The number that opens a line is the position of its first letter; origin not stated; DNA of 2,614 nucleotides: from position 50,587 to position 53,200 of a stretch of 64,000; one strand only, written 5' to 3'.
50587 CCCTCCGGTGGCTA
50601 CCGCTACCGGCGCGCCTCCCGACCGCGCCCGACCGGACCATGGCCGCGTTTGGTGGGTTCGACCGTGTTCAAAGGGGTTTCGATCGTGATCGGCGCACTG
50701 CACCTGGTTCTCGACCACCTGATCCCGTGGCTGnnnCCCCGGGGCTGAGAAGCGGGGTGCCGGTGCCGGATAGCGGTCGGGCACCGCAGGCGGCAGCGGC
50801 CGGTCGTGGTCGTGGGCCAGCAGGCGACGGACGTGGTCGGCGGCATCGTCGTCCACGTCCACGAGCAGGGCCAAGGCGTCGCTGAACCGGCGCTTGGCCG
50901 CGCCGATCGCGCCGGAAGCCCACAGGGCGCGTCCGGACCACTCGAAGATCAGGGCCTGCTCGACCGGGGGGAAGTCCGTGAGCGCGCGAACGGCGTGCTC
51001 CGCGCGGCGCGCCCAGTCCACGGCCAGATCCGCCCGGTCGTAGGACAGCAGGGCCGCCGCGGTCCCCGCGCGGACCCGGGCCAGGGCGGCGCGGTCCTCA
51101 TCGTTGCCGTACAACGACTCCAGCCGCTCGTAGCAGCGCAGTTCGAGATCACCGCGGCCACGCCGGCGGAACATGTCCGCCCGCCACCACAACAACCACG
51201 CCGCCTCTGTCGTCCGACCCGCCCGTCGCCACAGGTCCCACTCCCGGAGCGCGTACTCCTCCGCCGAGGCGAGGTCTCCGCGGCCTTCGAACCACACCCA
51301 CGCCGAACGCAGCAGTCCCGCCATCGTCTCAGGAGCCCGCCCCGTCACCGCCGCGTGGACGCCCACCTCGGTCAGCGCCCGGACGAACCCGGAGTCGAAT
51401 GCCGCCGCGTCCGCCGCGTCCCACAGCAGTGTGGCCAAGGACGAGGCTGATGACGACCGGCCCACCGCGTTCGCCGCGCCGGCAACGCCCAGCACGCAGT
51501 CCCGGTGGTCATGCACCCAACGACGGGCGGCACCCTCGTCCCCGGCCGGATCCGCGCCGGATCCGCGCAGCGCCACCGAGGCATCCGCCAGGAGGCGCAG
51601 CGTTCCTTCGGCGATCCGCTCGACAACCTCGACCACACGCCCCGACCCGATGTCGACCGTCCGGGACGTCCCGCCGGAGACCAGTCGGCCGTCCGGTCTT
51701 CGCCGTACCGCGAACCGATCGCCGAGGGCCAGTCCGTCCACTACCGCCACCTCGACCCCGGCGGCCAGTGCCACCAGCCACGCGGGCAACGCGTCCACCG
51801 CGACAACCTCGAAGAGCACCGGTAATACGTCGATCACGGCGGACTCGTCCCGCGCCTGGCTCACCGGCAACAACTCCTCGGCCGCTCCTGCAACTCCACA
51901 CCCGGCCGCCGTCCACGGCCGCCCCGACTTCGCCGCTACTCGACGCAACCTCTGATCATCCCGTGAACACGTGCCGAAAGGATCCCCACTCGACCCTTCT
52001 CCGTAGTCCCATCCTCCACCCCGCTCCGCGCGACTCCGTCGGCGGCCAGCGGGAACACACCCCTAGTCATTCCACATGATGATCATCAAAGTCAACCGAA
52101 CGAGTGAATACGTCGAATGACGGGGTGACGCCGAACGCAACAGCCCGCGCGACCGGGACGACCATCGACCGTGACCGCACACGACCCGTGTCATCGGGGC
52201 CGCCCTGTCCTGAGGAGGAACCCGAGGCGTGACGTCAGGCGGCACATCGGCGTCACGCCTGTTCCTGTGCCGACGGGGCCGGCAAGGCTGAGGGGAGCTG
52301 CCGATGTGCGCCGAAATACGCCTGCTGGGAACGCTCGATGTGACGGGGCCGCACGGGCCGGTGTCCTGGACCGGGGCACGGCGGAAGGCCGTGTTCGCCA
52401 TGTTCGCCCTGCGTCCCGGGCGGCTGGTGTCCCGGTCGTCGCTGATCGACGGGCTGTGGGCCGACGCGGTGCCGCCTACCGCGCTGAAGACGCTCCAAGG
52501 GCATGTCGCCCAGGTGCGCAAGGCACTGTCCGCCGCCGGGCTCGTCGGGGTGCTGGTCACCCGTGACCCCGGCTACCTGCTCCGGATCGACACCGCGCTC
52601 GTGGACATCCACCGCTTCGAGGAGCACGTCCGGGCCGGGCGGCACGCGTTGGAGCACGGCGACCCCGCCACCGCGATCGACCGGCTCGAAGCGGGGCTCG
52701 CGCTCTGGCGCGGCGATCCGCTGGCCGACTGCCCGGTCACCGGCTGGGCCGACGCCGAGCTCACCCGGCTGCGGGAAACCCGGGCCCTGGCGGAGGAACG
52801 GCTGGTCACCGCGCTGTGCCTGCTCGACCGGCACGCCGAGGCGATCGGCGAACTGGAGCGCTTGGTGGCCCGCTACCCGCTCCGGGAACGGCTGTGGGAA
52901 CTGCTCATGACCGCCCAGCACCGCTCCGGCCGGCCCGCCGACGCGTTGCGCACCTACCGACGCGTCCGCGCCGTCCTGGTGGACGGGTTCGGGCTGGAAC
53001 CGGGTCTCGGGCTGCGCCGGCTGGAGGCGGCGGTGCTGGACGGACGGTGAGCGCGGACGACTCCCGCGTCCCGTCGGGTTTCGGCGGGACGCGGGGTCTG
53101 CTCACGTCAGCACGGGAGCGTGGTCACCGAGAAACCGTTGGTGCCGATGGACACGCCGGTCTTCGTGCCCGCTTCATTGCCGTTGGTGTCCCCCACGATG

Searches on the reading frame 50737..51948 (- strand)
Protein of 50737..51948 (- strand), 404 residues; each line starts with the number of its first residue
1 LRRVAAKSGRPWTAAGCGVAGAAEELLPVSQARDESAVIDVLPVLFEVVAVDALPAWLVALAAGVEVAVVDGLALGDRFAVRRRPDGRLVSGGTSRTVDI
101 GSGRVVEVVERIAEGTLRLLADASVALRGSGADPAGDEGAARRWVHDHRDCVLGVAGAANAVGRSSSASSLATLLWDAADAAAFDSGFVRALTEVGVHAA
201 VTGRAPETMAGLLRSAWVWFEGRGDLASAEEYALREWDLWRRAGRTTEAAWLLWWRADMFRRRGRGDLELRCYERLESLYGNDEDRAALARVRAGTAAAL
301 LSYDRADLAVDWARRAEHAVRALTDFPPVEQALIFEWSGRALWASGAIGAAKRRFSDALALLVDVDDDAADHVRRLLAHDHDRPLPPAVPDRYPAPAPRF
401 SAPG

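Call 4: search_protein_families(library=pfam, proteins=[window:50737-51948:-], max_evalue=0.1)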
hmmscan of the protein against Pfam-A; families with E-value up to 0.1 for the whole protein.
window:50737-51948:- (404 aa): 0 families

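Call 6: search_protein_families(library=ncbifam, proteins=[window:50737-51948:-], max_evalue=0.1)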
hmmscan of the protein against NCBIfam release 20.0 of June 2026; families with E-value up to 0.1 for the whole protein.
window:50737-51948:- (404 aa): 0 families

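Call 11: search_protein_families(library=padloc, proteins=[window:50737-51948:-], max_evalue=0.01)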
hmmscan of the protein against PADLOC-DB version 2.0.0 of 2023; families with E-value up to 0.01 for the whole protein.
window:50737-51948:- (404 aa): 0 families

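Call 48: search_solved_structures(query=A3, max_evalue=1)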
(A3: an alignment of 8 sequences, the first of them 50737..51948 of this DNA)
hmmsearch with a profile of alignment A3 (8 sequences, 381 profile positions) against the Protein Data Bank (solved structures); distinct sequences matched with E-value up to 1: 100 (the best 60 are shown).
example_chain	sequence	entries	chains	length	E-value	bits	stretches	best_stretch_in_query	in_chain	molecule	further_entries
9qhb_A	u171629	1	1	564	1.1e-23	87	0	320-350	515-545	Engineered tetratricopeptide repeat protein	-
8bu0_A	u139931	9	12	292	9.9e-16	60.8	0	320-350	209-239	Consensus tetratricopeptide repeat protein | Crystal structure of an 8-repeat consensus TPR superhelix with Zinc. | Monomer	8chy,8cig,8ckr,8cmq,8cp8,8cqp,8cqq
9qhc_A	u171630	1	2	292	2.8e-14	56.1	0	320-350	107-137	Engineered tetratricopeptide repeat protein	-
7obi_A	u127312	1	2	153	1.5e-08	37.2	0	320-350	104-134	CTPR-rv4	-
8ch0_A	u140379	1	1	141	3.2e-08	36.1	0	320-350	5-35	Consensus tetratricopeptide repeat protein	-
9gzg_A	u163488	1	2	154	5.6e-08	35.3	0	320-350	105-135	Engineered CTPR protein with glutamic acids for conductivity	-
2fo7_A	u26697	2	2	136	6.5e-08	35.1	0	320-350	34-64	SYNTHETIC CONSENSUS TPR PROTEIN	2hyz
2wqh_A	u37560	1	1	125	2.3e-07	33.3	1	315-350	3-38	CTPR3Y3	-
7ai4_A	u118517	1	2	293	3.7e-07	32.6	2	195-346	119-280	Isoform C of Kinesin light chain 1,Isoform C of Kinesin light chain 1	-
3kd7_A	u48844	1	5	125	4.8e-07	32.2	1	315-350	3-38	CTPR390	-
1na0_A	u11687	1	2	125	5.4e-07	32.1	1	315-350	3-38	designed protein CTPR3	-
6hc2_A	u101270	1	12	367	1.5e-06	30.6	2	255-359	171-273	G-protein-signaling modulator 2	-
3nf1_A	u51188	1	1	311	1.6e-06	30.5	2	195-299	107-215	Kinesin light chain 1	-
6fuz_A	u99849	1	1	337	1.7e-06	30.4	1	193-299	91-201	Kinesin light chain 1,Kinesin light chain 1,C-Jun-amino-terminal kinase-interacting protei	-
6fv0_A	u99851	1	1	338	1.7e-06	30.4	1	193-299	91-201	Kinesin light chain 1,Torsin-1A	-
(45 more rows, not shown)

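Call 49: search_protein_families(library=pfam, alignment_id=A3, max_evalue=0.05)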
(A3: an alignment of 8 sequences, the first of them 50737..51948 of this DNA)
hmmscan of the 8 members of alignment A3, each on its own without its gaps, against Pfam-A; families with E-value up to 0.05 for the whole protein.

A. member 1, window:50737-51948:- (404 aa): 0 families

B. families by the number of members that match (of 8 scanned): 13 families
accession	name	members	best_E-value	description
PF13424.12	TPR_12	7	5.9e-11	Tetratricopeptide repeat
PF07719.23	TPR_2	5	6.8e-05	Tetratricopeptide repeat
PF17874.7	TPR_MalT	2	6.4e-07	MalT-like TPR region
PF13374.12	TPR_10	2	0.0016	Tetratricopeptide repeat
PF13181.12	TPR_8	2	0.0026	Tetratricopeptide repeat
PF00515.34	TPR_1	2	0.006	Tetratricopeptide repeat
PF14559.12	TPR_19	2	0.0096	Tetratricopeptide repeat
PF14938.12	SNAP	1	0.0016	Soluble NSF attachment protein, SNAP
PF13176.12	TPR_7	1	0.0065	Tetratricopeptide repeat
PF13432.12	TPR_16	1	0.007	Tetratricopeptide repeat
PF08324.17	PUL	1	0.012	PUL domain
PF12688.13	TPR_5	1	0.028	Tetratrico peptide repeat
PF07721.20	TPR_4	1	0.049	Tetratricopeptide repeat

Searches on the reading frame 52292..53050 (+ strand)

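Call 65: search_protein_families(library=pfam, proteins=[window:52292-53050:+], max_evalue=0.001)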
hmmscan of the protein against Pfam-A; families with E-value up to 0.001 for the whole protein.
window:52292-53050:+ (252 aa): 5 families
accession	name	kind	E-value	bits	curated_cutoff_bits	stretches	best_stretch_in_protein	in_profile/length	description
PF03704.23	BTAD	-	4.1e-46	157.4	22.1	1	104-249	1-146/146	Bacterial transcriptional activator domain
PF13428.12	TPR_14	-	1.8e-07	31.6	23.5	0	170-206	6-42/44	Tetratricopeptide repeat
PF00486.34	Trans_reg_C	-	2.3e-07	31.2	26.2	1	33-97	12-77/77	Transcriptional regulatory protein, C terminal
PF13432.12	TPR_16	-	2.4e-05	25.1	32.7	0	180-225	12-57/65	Tetratricopeptide repeat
PF14559.12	TPR_19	-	0.00029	21.5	25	0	180-227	6-53/68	Tetratricopeptide repeat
